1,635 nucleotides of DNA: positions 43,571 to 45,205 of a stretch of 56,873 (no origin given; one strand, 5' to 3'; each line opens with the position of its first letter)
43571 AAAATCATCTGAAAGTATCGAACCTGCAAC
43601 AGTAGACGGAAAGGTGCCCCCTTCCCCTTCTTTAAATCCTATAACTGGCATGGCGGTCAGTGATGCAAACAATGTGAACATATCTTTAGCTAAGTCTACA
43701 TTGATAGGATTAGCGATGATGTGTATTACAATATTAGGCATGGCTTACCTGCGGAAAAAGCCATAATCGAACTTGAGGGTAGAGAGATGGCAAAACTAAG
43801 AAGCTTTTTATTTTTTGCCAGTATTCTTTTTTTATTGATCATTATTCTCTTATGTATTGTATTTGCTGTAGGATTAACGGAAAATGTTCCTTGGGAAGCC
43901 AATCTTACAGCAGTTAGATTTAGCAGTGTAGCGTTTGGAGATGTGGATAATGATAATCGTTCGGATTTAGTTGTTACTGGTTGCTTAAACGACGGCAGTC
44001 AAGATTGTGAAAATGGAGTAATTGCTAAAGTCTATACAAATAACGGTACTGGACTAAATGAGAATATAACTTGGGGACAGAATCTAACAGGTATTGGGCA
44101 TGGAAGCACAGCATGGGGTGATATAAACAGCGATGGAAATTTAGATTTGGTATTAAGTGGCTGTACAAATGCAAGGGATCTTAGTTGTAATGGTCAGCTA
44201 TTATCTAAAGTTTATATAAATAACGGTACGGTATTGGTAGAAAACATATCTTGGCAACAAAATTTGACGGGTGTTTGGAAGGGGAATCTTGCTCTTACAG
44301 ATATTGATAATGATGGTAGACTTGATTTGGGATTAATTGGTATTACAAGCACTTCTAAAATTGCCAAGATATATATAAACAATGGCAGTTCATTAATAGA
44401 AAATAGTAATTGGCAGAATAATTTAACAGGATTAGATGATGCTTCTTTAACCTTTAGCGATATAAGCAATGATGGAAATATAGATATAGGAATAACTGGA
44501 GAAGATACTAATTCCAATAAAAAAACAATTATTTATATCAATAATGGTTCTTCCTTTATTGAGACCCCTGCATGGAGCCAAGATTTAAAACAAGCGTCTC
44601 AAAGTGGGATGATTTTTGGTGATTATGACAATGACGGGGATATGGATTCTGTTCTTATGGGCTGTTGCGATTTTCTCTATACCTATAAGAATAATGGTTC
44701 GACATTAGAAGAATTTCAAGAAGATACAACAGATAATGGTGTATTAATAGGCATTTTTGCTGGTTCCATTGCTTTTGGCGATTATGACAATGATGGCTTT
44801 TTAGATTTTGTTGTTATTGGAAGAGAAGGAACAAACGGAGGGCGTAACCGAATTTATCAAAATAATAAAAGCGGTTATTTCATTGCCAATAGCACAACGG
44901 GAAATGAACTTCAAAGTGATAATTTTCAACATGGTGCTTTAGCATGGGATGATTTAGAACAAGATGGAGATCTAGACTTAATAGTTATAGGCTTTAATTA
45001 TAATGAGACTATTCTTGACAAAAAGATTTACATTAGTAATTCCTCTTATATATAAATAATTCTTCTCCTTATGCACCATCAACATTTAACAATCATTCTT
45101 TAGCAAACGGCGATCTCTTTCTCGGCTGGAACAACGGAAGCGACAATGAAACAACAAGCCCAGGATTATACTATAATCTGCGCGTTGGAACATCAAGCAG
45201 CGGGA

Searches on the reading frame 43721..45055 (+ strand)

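Call 9: search_protein_families(library=pfam, proteins=[window:43721-45055:+], max_evalue=0.001)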
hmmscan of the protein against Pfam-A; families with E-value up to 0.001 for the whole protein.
window:43721-45055:+ (444 aa): 2 families
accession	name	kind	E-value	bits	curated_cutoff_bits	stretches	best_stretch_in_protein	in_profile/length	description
PF13517.12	FG-GAP_3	-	2.4e-25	89.3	26.9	5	354-422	1-61/61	FG-GAP-like repeat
PF01839.29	FG-GAP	-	4.8e-09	36.4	22.1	1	346-366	1-21/37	FG-GAP repeat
